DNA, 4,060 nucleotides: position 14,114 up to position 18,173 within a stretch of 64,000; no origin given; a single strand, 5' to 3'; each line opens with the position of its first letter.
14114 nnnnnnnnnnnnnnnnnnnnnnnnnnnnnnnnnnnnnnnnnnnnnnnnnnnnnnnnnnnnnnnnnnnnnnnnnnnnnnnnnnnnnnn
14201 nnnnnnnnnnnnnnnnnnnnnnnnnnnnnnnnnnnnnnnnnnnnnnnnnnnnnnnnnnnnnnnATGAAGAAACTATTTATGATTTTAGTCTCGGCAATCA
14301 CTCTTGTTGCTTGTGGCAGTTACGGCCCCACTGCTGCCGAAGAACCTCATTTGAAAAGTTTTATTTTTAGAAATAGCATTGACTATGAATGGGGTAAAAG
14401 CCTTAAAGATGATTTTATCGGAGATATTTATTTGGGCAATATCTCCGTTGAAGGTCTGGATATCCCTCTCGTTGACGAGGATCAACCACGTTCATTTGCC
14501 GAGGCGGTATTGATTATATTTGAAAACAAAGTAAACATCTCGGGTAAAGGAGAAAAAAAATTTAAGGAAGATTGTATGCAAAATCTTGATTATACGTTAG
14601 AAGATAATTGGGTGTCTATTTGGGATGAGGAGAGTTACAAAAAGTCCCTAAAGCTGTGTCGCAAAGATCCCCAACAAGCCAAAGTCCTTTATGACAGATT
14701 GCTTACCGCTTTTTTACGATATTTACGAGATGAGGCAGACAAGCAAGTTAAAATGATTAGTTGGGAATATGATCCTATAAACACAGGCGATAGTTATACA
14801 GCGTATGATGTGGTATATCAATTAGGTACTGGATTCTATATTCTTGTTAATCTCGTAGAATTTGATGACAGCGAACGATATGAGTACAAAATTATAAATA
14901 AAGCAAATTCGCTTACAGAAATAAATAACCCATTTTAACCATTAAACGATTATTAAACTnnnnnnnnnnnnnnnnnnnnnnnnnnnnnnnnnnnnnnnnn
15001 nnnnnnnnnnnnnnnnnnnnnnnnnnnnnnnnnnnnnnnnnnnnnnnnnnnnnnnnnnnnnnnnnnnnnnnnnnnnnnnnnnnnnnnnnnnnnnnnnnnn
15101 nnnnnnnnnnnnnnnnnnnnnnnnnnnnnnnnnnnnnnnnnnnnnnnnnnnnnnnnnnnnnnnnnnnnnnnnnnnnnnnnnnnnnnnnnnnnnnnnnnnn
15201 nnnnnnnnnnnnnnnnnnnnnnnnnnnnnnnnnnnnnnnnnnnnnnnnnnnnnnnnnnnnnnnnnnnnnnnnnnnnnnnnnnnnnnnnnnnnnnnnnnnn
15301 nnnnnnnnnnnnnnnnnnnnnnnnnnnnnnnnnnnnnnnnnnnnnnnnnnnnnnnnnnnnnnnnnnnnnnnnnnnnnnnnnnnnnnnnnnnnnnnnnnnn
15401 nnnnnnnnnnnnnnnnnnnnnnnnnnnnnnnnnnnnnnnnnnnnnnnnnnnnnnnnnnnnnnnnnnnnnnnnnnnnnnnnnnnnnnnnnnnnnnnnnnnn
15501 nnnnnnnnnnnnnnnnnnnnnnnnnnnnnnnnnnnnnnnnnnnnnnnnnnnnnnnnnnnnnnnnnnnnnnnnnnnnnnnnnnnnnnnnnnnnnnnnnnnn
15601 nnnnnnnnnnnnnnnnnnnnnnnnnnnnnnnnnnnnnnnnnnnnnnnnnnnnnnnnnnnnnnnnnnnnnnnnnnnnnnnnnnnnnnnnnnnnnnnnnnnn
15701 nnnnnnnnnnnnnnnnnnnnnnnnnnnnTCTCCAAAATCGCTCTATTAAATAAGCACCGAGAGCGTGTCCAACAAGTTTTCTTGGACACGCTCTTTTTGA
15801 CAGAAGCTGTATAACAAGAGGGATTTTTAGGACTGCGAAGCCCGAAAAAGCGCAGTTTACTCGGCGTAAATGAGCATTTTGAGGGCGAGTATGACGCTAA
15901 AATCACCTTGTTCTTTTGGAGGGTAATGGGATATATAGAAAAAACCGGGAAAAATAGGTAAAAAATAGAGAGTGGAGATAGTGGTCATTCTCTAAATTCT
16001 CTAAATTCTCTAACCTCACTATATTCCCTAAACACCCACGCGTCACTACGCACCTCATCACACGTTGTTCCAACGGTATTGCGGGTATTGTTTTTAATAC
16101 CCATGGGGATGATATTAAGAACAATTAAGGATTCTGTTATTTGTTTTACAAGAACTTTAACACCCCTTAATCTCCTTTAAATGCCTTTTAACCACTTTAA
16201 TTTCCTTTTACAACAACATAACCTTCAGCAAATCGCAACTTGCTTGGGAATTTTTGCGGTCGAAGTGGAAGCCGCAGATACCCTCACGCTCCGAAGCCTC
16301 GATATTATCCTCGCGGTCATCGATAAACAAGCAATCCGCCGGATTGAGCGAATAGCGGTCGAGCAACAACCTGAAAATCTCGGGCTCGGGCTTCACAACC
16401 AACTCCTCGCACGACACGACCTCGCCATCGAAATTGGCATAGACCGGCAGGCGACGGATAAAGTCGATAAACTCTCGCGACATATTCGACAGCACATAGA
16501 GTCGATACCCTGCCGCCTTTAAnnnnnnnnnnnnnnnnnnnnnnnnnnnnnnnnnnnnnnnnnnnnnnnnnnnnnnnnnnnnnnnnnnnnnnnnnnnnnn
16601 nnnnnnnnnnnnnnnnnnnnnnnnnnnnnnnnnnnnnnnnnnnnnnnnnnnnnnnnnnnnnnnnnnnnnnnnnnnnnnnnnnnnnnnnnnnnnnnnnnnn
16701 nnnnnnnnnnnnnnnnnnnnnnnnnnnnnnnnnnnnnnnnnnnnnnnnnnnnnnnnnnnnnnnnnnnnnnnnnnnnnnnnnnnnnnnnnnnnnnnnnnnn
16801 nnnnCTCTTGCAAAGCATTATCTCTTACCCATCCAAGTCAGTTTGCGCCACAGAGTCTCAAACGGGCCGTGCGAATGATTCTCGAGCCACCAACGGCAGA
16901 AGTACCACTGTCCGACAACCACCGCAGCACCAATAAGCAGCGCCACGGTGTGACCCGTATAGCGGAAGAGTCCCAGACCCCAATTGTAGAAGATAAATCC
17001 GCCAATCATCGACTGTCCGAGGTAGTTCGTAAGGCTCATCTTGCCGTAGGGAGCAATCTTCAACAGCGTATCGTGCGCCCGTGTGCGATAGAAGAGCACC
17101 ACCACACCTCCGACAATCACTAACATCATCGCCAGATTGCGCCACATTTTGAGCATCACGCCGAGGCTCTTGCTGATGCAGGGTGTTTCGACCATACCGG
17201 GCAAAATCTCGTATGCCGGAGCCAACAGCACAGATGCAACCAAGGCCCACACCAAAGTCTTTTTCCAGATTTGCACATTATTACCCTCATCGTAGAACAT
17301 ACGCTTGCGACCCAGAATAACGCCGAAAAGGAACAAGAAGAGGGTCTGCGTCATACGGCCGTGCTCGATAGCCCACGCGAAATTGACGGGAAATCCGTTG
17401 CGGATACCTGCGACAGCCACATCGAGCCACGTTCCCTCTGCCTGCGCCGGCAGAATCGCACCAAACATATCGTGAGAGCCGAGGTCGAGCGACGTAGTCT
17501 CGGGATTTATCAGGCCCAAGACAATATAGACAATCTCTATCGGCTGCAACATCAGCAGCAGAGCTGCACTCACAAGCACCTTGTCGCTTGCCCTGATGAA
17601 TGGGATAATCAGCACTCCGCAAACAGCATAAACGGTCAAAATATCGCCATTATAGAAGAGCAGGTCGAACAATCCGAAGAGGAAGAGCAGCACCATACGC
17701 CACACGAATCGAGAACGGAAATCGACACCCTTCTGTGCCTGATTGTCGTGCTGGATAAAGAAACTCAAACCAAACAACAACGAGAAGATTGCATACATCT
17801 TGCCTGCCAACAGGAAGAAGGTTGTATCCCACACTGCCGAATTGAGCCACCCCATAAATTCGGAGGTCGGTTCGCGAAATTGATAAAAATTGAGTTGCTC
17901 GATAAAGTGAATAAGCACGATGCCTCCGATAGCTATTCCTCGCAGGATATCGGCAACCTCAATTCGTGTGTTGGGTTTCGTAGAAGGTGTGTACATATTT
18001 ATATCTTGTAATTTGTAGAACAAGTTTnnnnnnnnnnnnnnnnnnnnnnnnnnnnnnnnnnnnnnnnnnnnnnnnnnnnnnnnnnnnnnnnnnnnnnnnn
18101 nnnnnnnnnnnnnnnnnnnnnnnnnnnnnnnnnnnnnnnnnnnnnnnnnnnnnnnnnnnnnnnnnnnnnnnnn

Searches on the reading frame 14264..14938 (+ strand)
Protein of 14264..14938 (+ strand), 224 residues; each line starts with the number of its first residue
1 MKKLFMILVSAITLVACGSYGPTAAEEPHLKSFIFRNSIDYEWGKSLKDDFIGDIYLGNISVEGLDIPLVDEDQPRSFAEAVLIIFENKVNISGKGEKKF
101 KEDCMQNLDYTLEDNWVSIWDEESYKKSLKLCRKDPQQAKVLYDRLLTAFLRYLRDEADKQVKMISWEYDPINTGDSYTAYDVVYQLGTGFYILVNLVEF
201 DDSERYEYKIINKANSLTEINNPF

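Call 11: search_protein_families(library=pfam, proteins=[window:14264-14938:+], max_evalue=0.01)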
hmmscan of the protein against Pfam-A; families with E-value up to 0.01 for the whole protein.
window:14264-14938:+ (224 aa): 0 families

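Call 12: find_encoding_contigs(protein=window:14264-14938:+, flank=3000, max_places=10)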
Protein window:14264-14938:+ (224 aa): no gene with exactly this product is on record in the collection.

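Call 19: find_homologous_proteins(query=window:14264-14938:+)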
Query window:14264-14938:+ (224 aa): 10 proteins with E <= 0.001 among 160 candidates.
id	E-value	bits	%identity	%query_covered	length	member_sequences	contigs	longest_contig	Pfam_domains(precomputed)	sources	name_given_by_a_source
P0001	6.6e-132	456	91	100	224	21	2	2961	-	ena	-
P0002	3.4e-128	444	89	100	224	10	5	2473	-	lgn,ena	-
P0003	2.5e-96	339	69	99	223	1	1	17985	-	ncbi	-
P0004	4.2e-94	332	68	99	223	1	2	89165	-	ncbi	-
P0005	6.7e-93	328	67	99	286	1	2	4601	-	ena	-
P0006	4.3e-89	316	64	100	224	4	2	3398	-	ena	-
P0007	4.3e-66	241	51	99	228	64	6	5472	-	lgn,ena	-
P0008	6.9e-62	227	50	99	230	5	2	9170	-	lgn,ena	-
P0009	1.5e-61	226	51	99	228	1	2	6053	-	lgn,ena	-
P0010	2.0e-61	225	49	99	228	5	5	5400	-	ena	-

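Call 20: find_encoding_contigs(protein=P0004, flank=10000, max_places=4)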
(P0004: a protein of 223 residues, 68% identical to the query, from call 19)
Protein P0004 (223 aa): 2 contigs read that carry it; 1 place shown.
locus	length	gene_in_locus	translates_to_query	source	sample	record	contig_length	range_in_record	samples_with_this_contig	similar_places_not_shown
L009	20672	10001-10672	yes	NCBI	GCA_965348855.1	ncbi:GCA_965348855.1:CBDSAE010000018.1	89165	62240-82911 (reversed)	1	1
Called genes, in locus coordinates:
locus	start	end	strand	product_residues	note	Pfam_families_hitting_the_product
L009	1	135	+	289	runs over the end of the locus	PF01513:NAD_kinase, PF20143:NAD_kinase_C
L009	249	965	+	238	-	PF01255:Prenyltransf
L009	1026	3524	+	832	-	PF07244:POTRA, PF01103:Omp85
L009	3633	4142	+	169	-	PF03938:OmpH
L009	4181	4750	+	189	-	PF03938:OmpH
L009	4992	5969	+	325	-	PF04055:Radical_SAM, PF16199:Radical_SAM_C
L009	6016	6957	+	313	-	PF02588:YitT_membrane, PF19700:DUF6198, PF10035:DUF2179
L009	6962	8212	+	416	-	PF04389:Peptidase_M28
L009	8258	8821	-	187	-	PF01195:Pept_tRNA_hydro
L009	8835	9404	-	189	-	PF01386:Ribosomal_L25p, PF14693:Ribosomal_TL5_C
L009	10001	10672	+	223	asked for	-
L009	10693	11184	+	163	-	-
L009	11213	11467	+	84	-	-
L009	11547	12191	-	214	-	-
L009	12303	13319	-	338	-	PF01073:3Beta_HSD, PF01370:Epimerase, PF02719:Polysacc_synt_2, PF04321:RmlD_sub_bind, PF16363:GDP_Man_Dehyd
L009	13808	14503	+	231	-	-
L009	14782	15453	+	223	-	PF16011:CBM9_2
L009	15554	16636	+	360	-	PF01636:APH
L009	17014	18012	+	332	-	PF20030:bpMoxR, PF07726:AAA_3, PF07728:AAA_5, PF17863:AAA_lid_2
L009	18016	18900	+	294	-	PF01882:DUF58, PF13519:VWA_2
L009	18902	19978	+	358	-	-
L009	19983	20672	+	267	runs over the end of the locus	PF13414:TPR_11, PF13432:TPR_16 (faint), PF13431:TPR_17 (faint), PF00515:TPR_1, PF07719:TPR_2 (weak)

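Call 21: find_encoding_contigs(protein=P0003, flank=10000, max_places=4)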
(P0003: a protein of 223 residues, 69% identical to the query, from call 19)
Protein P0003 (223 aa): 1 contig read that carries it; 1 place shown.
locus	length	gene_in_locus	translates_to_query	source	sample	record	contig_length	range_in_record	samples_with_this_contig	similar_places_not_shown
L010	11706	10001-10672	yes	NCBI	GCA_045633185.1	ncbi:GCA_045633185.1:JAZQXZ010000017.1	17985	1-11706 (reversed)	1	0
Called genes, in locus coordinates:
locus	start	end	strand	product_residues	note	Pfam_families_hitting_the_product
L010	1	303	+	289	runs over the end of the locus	PF01513:NAD_kinase, PF20143:NAD_kinase_C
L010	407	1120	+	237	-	PF01255:Prenyltransf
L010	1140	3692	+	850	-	PF07244:POTRA, PF01103:Omp85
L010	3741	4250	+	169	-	PF03938:OmpH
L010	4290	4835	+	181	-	PF03938:OmpH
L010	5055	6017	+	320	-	PF04055:Radical_SAM, PF16199:Radical_SAM_C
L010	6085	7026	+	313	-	PF02588:YitT_membrane, PF19700:DUF6198 (weak), PF10035:DUF2179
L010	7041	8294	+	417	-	PF04389:Peptidase_M28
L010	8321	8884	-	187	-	PF01195:Pept_tRNA_hydro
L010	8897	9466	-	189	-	PF01386:Ribosomal_L25p, PF14693:Ribosomal_TL5_C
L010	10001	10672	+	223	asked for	-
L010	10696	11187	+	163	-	-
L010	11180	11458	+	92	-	-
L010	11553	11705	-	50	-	?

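Call 22: find_encoding_contigs(protein=P0008, flank=10000, max_places=4)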
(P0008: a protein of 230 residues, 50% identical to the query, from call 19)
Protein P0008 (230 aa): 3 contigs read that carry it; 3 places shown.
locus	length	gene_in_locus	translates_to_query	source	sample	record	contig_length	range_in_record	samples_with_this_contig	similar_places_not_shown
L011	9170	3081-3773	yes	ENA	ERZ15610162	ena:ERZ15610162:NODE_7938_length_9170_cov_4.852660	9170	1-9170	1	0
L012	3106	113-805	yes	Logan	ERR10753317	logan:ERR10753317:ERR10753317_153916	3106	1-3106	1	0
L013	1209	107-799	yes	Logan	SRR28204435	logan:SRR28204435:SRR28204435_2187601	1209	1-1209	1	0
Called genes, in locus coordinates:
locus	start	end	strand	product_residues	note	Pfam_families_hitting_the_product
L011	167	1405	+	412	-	PF00675:Peptidase_M16, PF05193:Peptidase_M16_C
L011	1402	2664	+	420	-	PF05193:Peptidase_M16_C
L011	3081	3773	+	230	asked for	-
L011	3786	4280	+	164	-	-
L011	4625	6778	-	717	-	PF12437:GSIII_N, PF00120:Gln-synt_C, PF18318:Gln-synt_C-ter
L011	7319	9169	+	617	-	?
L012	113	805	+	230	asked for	-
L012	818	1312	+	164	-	-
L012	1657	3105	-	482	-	?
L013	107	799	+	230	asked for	-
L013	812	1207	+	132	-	?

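Call 51: search_protein_families(library=ncbifam, proteins=[window:14264-14938:+], max_evalue=0.01)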
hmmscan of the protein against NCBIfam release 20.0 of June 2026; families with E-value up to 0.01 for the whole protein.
window:14264-14938:+ (224 aa): 0 families

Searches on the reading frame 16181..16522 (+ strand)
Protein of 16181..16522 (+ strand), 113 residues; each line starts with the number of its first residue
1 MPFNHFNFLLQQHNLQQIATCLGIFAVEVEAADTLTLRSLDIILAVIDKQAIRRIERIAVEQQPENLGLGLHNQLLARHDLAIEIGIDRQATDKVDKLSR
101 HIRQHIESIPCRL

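Call 11: search_protein_families(library=pfam, proteins=[window:16181-16522:+], max_evalue=0.01)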
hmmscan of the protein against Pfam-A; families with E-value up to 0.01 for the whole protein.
window:16181-16522:+ (113 aa): 1 family
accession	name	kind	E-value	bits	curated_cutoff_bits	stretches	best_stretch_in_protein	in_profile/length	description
PF12060.13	DUF3541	-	0.0086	15.4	28.2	0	13-100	46-132/330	Domain of unknown function (DUF3541)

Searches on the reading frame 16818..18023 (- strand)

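Call 11: search_protein_families(library=pfam, proteins=[window:16818-18023:-], max_evalue=0.01)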
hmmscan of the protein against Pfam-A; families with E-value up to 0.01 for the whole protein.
window:16818-18023:- (401 aa): 3 families
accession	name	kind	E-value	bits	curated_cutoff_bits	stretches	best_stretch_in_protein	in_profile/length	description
PF04235.18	DUF418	-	9.6e-42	143.1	23.6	1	237-398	1-162/163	Protein of unknown function (DUF418)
PF07786.18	HGSNAT_cat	-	1.6e-06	28.3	22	1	20-162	1-137/222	Heparan-alpha-glucosaminide N-acetyltransferase, catalytic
PF01757.29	Acyl_transf_3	-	9.6e-05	22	31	1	25-74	5-56/326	Acyltransferase domain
